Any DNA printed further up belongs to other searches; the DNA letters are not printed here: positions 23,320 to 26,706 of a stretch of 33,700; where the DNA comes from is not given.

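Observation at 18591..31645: Seven-gene, fully exported locus: two divergent DUF1549-DUF1553 + DUF1501 pairs around an NHL propeller, followed by tandem PQQ-like propellers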

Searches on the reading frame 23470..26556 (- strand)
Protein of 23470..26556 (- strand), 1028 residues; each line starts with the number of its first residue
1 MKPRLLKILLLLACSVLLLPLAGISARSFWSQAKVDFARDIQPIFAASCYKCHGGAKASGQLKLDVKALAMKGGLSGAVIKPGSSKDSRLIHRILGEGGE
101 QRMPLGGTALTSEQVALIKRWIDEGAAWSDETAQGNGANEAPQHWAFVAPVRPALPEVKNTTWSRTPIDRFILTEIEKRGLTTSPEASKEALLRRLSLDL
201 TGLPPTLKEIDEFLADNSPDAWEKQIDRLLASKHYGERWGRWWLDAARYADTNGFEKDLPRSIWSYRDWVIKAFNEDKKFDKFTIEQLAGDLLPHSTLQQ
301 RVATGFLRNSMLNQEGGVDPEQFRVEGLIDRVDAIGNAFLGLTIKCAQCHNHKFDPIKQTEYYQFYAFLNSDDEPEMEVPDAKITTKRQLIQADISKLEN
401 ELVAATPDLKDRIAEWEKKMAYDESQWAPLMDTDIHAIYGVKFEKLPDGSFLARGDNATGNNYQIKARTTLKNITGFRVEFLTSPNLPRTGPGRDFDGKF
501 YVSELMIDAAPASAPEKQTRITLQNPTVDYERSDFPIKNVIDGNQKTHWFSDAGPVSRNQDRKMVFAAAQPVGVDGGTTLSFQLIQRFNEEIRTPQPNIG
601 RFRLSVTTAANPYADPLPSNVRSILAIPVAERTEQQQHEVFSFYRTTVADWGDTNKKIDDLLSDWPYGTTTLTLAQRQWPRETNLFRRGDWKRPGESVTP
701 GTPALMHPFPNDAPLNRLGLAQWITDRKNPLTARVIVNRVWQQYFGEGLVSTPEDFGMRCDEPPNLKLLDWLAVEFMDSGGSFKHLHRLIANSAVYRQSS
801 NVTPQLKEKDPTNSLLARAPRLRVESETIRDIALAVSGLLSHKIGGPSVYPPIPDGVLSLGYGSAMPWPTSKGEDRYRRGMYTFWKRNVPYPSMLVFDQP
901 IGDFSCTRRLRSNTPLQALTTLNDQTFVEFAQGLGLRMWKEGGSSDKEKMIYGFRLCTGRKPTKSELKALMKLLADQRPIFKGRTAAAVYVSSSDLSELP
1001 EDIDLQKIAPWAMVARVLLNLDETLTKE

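Call 4: search_protein_families(library=pfam, proteins=[window:23470-26556:-], max_evalue=0.01)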
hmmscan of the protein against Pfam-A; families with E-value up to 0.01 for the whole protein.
window:23470-26556:- (1028 aa): 4 families
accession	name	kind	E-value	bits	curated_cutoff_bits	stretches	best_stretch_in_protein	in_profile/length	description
PF07587.16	PSD1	-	6.7e-92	307.7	28.5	1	716-973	1-243/244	Protein of unknown function (DUF1553)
PF07583.16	PSCyt2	-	1.1e-87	293.8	29.8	1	167-371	1-206/209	Protein of unknown function (DUF1549)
PF07635.16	PSCyt1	-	1.4e-12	48.5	22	1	49-104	1-56/59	Planctomycete cytochrome C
PF13442.11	Cytochrome_CBB3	-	4.4e-05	24.2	27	1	38-122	3-68/68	Cytochrome C oxidase, cbb3-type, subunit III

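Call 5: search_protein_families(library=ncbifam, proteins=[window:23470-26556:-], max_evalue=0.01)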
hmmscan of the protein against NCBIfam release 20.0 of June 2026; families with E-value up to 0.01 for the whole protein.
window:23470-26556:- (1028 aa): 2 families
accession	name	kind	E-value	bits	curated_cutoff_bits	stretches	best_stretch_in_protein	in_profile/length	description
TIGR03806.1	chp_HNE_0200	subfamily_domain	3.4e-05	23.2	313.3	1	68-123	254-312/314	SO2930 family diheme c-type cytochrome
NF052339.1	hydrazine_alpha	equivalog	0.002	16.1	800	1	34-59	667-692/804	hydrazine synthase subunit alpha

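Call 12: search_solved_structures(query=window:23470-26556:-, max_evalue=1, show_alignments=2)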
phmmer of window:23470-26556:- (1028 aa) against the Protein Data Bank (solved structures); distinct sequences matched with E-value up to 1: 3.
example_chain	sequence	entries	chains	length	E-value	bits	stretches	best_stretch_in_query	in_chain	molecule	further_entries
4eid_A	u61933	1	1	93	0.031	15.3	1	43-125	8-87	Cytochrome c6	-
3dr0_A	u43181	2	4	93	0.049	14.6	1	43-125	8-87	Cytochrome c6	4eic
5c2v_A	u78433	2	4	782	0.27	12.1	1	30-88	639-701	HYDRAZINE SYNTHASE ALPHA SUBUNIT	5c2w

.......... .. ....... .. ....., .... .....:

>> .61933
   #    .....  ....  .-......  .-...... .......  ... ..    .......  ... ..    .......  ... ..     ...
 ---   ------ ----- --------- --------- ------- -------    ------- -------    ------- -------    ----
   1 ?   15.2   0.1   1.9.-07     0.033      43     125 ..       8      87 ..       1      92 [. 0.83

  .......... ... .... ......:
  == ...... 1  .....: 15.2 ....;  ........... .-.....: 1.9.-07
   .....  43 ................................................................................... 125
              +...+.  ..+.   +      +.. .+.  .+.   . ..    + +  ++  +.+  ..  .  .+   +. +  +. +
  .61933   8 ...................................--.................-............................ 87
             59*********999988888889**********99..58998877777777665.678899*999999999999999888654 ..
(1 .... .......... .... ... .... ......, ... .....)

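Call 15: find_encoding_contigs(protein=window:23470-26556:-, flank=10000, max_places=6)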
Protein window:23470-26556:- (1028 aa): no gene with exactly this product is on record in the collection.

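Call 16: find_related_loci(query=window:23470-26556:-, collection=genome_contigs, flank=10000)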
Query window:23470-26556:- (1028 aa) in genome_contigs; peptide patterns used: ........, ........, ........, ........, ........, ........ (x = any residue, [..] = any of these).
245 stretches matched a pattern; 226 encode a relative of the query (tblastn E <= 1e-3); the best 80 are kept; 79 distinct loci.
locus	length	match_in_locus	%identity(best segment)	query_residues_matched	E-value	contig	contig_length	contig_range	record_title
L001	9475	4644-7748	86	1-1028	0e+0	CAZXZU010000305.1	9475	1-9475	MAG TPA_asm: uncultured Heliomicrobium sp. isolate binchicken_co248_361 genome assembly, contig: NODE_10425_length_9475_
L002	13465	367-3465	83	1-1028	0e+0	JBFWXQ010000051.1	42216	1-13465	MAG: Blastocatellales bacterium isolate CA_2019_TPBS_144 NODE_5245_length_42216_cov_22.065266_TPBS, whole genome shotgun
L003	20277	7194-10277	97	1-1028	0e+0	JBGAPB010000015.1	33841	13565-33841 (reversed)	MAG: Blastocatellia bacterium isolate MAG_AAO_H10.7 AAOH10-7_opera_contig_4511, whole genome shotgun sequence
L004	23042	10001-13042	82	20-1028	0e+0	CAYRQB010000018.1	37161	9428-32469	MAG TPA_asm: uncultured Heliomicrobium sp. isolate SRP287453_co1_6 genome assembly, contig: NODE_1772_length_37161_cov_7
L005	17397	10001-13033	76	17-1028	0e+0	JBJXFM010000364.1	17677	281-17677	MAG: Blastocatellia bacterium isolate F1F2.bin.451 k127_1302902, whole genome shotgun sequence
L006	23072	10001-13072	71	20-1028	0e+0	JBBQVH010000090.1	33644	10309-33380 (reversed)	MAG: Blastocatellia bacterium isolate Co_metawrap_1988 Cmw_1988_k141_6238052_length_33644_cov_12.0000, whole genome shot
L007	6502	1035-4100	71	14-1028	0e+0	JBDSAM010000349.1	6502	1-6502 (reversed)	MAG: Blastocatellia bacterium isolate cluster1_bin.11 k127_6277797, whole genome shotgun sequence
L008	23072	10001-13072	76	1-1028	0e+0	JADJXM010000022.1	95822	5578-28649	MAG: Acidobacteria bacterium isolate Kalu_18-Q3-R12-55_MAXAC.123 tig00007976-10-965160, whole genome shotgun sequence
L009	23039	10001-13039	69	25-1028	0e+0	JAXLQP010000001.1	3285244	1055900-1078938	MAG: Blastocatellia bacterium isolate STL-ACI6 C1.198.fa-1, whole genome shotgun sequence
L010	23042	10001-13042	64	1-1028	0e+0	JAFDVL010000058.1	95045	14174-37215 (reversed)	MAG: Acidobacteria bacterium isolate SZAS-15 ACID-KAN-5__58__length-95045, whole genome shotgun sequence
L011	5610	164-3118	65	32-1028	0e+0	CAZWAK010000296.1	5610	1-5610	MAG TPA_asm: uncultured Heliobacteriaceae bacterium isolate SRP287051_co1_146 genome assembly, contig: NODE_17340_length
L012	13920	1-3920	62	5-1028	0e+0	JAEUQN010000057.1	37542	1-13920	MAG: Blastocatellia bacterium isolate new MAG-252 NODE_57_length_37542_cov_4.355825, whole genome shotgun sequence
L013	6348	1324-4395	62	6-1028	0e+0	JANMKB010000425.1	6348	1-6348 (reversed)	MAG: Blastocatellia bacterium isolate OTE_64_metabat_263 OTE_64_k141_3352605, whole genome shotgun sequence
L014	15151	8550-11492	64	35-1027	0e+0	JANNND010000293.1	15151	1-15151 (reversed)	MAG: Blastocatellia bacterium isolate SOY_35_metabat.182 SOY_35_k141_590244, whole genome shotgun sequence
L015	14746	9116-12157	63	1-1027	0e+0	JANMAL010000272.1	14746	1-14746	MAG: Blastocatellia bacterium isolate OTE_12_concoct_250 OTE_12_k141_313726, whole genome shotgun sequence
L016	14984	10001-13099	60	1-1028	0e+0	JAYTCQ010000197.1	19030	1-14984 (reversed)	MAG: Blastocatellia bacterium isolate GFS_1591 GFS_1591_196, whole genome shotgun sequence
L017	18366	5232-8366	68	1-1028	0e+0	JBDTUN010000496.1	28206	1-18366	MAG: Acidobacteriota bacterium isolate cluster3_bin.45 NODE_5152_length_28206_cov_7.705694, whole genome shotgun sequenc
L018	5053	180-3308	61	7-1028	0e+0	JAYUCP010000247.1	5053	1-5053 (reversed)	MAG: Acidobacteriota bacterium isolate GFS_6987 GFS_6987_246, whole genome shotgun sequence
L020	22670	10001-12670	62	139-1028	0e+0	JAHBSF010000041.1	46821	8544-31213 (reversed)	MAG: Acidobacteria bacterium isolate ACE_ACI1 ACI1_41, whole genome shotgun sequence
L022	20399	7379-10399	56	35-1028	0e+0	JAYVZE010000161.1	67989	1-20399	MAG: Blastocatellia bacterium isolate GL88_UP_metabat_53 GL88_UP_metabat_53_160, whole genome shotgun sequence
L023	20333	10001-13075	62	6-1028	0e+0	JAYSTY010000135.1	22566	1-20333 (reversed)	MAG: Blastocatellia bacterium isolate GFS_12554 GFS_12554_134, whole genome shotgun sequence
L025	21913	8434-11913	51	31-1028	0e+0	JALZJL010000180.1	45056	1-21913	MAG: Acidobacteriota bacterium isolate MOJ bin39 SC8837-39_k127_37958, whole genome shotgun sequence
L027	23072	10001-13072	76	1-1028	0e+0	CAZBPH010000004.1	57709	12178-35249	MAG TPA_asm: uncultured Heliobacteriaceae bacterium isolate binchicken_co245_98 genome assembly, contig: NODE_342_length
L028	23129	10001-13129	61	5-1028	0e+0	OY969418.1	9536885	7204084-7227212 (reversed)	MAG: uncultured Acidobacteriota bacterium isolate MFD09212.bin.c.1 genome assembly, chromosome: 1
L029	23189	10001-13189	48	1-1028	0e+0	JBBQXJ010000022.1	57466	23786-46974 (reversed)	MAG: Verrucomicrobiota bacterium isolate Co_metawrap_2108 Cmw_2108_k141_27862709_length_57466_cov_12.9992, whole genome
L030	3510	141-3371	48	3-1028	0e+0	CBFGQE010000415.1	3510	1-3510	MAG TPA_asm: uncultured bacterium isolate SRR14536361_metabat2_54 genome assembly, contig: ERZ27321110.17868, whole geno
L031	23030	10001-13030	48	35-1028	0e+0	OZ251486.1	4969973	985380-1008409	MAG: Bryobacterales bacterium isolate e73e1c04-a23e-4090-b35f-9f246bdcc4c2 genome assembly, chromosome: 1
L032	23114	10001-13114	47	8-1028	0e+0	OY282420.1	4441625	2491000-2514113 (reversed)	MAG: uncultured Bryobacterales bacterium isolate 78526416-339a-45b8-a6d3-8fabb82c2801 genome assembly, chromosome: 1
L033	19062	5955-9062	67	9-1028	0e+0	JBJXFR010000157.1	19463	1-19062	MAG: Blastocatellia bacterium isolate F1F2.bin.427 k127_1343634, whole genome shotgun sequence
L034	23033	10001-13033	47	35-1028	0e+0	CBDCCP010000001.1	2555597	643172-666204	MAG: Bryobacterales bacterium isolate ed11b7c5-ea46-40d8-b3f2-1352c6ddd74d genome assembly, contig: contig_1, whole geno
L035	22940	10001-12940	46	34-1028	0e+0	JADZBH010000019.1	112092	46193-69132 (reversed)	MAG: Bryobacterales bacterium isolate SJ664 c_000000375685, whole genome shotgun sequence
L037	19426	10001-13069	73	1-1028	0e+0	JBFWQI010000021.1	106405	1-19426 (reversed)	MAG: Blastocatellales bacterium isolate CA_2019_TPBF_18 NODE_1689_length_106405_cov_9.114511_TPBF, whole genome shotgun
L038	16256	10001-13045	43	34-1028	0e+0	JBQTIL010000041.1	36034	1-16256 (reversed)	MAG: Planctomycetaceae bacterium isolate SAR62 c_000000062934, whole genome shotgun sequence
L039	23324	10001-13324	43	1-1028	0e+0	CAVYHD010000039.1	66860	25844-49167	MAG: Terriglobia bacterium isolate MFD03399.bin.2.65 genome assembly, contig: contig_41918, whole genome shotgun sequenc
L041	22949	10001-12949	44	14-1028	0e+0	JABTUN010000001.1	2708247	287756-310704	MAG: Verrucomicrobiaceae bacterium isolate H5_VER2 seq001, whole genome shotgun sequence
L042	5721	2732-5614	43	3-1028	0e+0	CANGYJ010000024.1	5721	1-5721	MAG: Verrucomicrobiaceae bacterium isolate RE-18aug17-261 genome assembly, contig: RE-18aug17-C27313, whole genome shotg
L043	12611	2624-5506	43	3-1028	0e+0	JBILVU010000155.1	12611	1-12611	MAG: Prosthecobacter sp. isolate ME2018-08-20_3300044629_group8_bin50 Rohwer_bin2788_scaffold_4682_c1, whole genome shot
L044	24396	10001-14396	43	31-1028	0e+0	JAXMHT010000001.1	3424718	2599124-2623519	MAG: Verrucomicrobiaceae bacterium isolate STL-VER11 C2.63.fa-1, whole genome shotgun sequence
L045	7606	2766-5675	43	31-1028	0e+0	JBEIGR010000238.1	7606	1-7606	MAG: Verrucomicrobiaceae bacterium isolate Sample-102-S76-bin-161 Sample_102_S76-bin_161-k141_304693, whole genome shotg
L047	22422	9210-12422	48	6-1028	0e+0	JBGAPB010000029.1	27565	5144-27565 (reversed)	MAG: Blastocatellia bacterium isolate MAG_AAO_H10.7 AAOH10-7_opera_contig_5636, whole genome shotgun sequence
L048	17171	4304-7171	43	45-1028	0e+0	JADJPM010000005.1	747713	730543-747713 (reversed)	MAG: Verrucomicrobiaceae bacterium isolate Fred_18-Q3-R57-64_BATAC.459 tig01554389-10-7478300, whole genome shotgun sequ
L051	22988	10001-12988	40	31-1028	0e+0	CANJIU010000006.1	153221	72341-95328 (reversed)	MAG: Opitutae bacterium isolate RH-23may17-1042 genome assembly, contig: RH-23may17-C591, whole genome shotgun sequence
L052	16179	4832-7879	40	3-1028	0e+0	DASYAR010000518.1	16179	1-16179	MAG TPA_asm: Planctomycetaceae bacterium isolate SMAG_U4886 k141_1144606, whole genome shotgun sequence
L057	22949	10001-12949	46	31-1028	0e+0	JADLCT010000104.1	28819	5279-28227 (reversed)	MAG: Bryobacterales bacterium isolate SJ244 c_000001583383, whole genome shotgun sequence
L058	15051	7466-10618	38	21-1028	0e+0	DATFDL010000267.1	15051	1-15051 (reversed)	MAG TPA_asm: Pirellulales bacterium isolate SMAG_U8579 k141_342883, whole genome shotgun sequence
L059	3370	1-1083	81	668-1028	0e+0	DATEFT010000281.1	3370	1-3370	MAG TPA_asm: Blastocatellia bacterium isolate SMAG_U8766 k141_1141629, whole genome shotgun sequence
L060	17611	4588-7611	37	35-1028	0e+0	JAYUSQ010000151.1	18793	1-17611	MAG: Acidobacteriota bacterium isolate GL117_UP_metabat_70 GL117_UP_metabat_70_150, whole genome shotgun sequence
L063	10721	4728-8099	35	4-1028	0e+0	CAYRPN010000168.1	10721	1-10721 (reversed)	MAG TPA_asm: uncultured Phycisphaeraceae bacterium isolate SRP150892_co2_328 genome assembly, contig: NODE_9290_length_1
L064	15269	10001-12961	37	8-1028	0e+0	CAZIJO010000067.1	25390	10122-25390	MAG TPA_asm: uncultured Bifidobacterium sp. isolate SRP287453_co1_106 genome assembly, contig: NODE_3339_length_25390_co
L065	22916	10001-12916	38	35-1028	0e+0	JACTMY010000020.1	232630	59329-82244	MAG: Planctomycetota bacterium isolate BJ17 scaffold_23, whole genome shotgun sequence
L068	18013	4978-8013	36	33-1028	2e-176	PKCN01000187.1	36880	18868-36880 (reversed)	MAG: Planctomycetaceae bacterium isolate Plancto7 c_000000000267, whole genome shotgun sequence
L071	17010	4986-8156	35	3-1028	2e-177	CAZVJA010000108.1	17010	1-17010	MAG TPA_asm: uncultured Planctomycetaceae bacterium isolate binchicken_co74_29 genome assembly, contig: NODE_6349_length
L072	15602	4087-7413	33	8-1028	7e-159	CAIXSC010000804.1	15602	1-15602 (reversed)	MAG: uncultured Planctomycetaceae bacterium isolate LaPlata-15m-b_bin-643 genome assembly, contig: bin-643:0804/1075, wh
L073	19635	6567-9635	50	32-1028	0e+0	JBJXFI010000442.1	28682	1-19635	MAG: Blastocatellia bacterium isolate F1F2.bin.491 k127_937212, whole genome shotgun sequence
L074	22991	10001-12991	47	15-1028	0e+0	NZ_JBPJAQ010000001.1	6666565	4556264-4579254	Paludibaculum fermentans strain T20B24 1, whole genome shotgun sequence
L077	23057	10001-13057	60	11-1028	0e+0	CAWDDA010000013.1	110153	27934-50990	MAG: uncultured Acidobacteriota bacterium isolate MFD04850.bin.2.15 genome assembly, contig: contig_150896, whole genome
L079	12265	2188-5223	39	14-1028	0e+0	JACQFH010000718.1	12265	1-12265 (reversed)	MAG: Planctomycetia bacterium isolate NC_groundwater_1042_Pr1_S-0.65um_63_10 Montesol18_Sp65_coassembly_scaffold_1792081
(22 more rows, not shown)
